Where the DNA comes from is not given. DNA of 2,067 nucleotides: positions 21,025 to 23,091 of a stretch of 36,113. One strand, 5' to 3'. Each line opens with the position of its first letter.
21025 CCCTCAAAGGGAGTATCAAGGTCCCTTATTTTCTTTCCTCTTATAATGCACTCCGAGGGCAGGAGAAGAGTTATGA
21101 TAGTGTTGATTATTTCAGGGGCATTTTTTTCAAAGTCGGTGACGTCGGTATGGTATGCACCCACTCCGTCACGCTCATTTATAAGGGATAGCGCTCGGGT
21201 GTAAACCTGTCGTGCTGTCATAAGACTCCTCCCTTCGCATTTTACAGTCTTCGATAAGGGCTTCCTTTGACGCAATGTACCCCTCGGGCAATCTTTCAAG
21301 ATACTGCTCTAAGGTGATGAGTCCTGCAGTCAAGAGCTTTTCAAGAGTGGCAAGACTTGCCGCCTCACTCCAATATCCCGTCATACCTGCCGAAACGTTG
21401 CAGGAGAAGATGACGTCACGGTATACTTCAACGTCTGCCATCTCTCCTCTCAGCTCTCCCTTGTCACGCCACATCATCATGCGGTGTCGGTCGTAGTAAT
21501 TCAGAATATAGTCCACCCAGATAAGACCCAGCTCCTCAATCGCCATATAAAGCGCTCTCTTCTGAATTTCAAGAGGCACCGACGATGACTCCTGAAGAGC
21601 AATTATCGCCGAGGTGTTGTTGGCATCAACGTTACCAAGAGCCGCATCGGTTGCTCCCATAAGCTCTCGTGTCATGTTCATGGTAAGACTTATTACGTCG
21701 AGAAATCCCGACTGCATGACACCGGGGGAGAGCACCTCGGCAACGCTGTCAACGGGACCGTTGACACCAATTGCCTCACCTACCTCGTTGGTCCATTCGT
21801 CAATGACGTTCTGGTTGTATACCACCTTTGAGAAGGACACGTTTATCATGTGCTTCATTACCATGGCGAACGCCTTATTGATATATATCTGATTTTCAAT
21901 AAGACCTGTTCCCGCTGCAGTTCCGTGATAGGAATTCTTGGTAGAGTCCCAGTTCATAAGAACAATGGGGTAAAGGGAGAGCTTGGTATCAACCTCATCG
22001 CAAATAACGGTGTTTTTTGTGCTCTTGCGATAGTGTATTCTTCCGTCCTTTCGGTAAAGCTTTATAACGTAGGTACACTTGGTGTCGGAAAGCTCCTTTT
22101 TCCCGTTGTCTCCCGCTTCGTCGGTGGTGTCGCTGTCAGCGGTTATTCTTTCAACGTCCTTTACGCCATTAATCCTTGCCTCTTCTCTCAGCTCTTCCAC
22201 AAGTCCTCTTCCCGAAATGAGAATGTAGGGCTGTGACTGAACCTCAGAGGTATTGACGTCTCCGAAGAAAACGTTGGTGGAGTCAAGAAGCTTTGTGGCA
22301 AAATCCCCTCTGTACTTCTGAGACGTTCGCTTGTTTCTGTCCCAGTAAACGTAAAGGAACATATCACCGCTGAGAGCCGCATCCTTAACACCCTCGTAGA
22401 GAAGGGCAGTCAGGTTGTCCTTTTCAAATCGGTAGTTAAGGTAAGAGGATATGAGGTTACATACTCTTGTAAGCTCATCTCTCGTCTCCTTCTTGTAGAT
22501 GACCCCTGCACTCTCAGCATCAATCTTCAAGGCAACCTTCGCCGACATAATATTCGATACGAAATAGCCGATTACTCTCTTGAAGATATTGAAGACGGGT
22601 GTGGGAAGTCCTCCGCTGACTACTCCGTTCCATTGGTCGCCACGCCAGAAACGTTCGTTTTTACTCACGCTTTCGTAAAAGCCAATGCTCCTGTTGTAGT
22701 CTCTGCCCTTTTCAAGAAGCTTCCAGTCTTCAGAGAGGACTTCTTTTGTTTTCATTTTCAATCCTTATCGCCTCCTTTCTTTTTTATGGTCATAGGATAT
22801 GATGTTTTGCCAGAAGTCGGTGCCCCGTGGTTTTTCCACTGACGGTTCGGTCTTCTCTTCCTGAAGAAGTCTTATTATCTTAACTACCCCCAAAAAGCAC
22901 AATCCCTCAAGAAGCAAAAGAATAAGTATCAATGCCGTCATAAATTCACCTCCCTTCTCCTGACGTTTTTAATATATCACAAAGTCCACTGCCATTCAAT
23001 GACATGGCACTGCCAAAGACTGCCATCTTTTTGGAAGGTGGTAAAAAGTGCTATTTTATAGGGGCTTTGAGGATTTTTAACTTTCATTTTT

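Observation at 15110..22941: Self-contained podovirus-like head/tail/lysis operon with no terminase, integrase or replication genes: candidate domesticated phage-derived particle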

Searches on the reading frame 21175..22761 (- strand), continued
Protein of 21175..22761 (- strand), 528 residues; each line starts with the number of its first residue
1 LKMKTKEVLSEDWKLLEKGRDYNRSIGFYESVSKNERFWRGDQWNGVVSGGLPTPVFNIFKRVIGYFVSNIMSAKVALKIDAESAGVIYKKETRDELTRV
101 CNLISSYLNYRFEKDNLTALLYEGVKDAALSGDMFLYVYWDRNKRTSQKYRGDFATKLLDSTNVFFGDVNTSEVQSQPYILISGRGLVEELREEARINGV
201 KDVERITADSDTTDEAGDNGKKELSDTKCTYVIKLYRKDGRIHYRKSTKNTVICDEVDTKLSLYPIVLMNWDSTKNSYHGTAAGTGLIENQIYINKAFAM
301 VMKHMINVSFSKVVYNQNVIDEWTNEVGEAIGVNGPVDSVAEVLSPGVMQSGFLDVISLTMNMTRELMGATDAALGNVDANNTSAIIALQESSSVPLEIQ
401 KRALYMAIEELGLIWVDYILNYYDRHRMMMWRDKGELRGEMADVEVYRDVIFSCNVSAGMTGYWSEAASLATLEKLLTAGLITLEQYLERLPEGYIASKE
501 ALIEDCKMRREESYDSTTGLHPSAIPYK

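Call 101: find_encoding_contigs(protein=P0284, flank=8000, max_places=3)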
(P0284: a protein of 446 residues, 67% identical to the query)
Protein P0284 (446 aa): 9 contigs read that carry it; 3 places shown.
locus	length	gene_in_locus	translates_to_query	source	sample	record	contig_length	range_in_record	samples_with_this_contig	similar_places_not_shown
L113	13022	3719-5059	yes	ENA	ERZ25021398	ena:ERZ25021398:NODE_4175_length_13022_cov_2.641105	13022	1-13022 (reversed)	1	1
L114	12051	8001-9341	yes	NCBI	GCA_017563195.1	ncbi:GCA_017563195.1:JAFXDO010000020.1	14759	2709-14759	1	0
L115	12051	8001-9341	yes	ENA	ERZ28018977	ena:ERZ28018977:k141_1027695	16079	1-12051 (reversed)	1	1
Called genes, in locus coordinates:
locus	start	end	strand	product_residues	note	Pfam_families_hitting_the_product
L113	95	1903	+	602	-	PF00009:GTP_EFTU, PF03144:GTP_EFTU_D2, PF00679:EFG_C, PF06421:LepA_C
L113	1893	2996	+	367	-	PF04055:Radical_SAM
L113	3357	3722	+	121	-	PF16677:GP3_package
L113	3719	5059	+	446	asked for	PF03237:Terminase_6N, PF04466:Terminase_3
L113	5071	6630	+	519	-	PF23899:SU10_portal (faint), PF16510:P22_portal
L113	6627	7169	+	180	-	-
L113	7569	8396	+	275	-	PF25209:Phage_capsid_4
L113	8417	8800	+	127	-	-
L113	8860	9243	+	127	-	-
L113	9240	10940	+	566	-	-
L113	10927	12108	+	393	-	-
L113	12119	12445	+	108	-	PF16079:Phage_holin_5_2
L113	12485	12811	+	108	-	-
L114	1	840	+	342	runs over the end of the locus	PF01008:IF-2B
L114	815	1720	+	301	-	PF00781:DAGK_cat, PF19279:YegS_C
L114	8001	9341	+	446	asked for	PF03237:Terminase_6N, PF04466:Terminase_3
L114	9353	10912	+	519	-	PF23899:SU10_portal (faint), PF16510:P22_portal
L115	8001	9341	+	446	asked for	PF03237:Terminase_6N, PF04466:Terminase_3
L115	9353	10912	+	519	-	PF23899:SU10_portal (faint), PF16510:P22_portal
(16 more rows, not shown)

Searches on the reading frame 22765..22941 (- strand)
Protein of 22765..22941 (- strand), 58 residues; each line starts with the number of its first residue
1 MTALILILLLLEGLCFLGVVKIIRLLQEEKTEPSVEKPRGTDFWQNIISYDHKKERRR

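Call 3: search_protein_families(library=phrogs, proteins=[window:22765-22941:-], max_evalue=0.01)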
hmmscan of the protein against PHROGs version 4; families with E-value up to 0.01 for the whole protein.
window:22765-22941:- (58 aa): 0 families

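Call 4: search_protein_families(library=pfam, proteins=[window:22765-22941:-], max_evalue=0.01)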
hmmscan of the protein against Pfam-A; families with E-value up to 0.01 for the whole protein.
window:22765-22941:- (58 aa): 0 families

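Call 31: search_protein_families(library=ncbifam, proteins=[window:22765-22941:-], max_evalue=0.01)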
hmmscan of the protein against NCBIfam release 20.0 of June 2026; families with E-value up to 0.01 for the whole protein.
window:22765-22941:- (58 aa): 0 families

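Call 92: search_protein_families(library=padloc, proteins=[window:22765-22941:-], max_evalue=0.01)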
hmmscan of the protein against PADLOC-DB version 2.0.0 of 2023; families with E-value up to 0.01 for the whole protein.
window:22765-22941:- (58 aa): 0 families
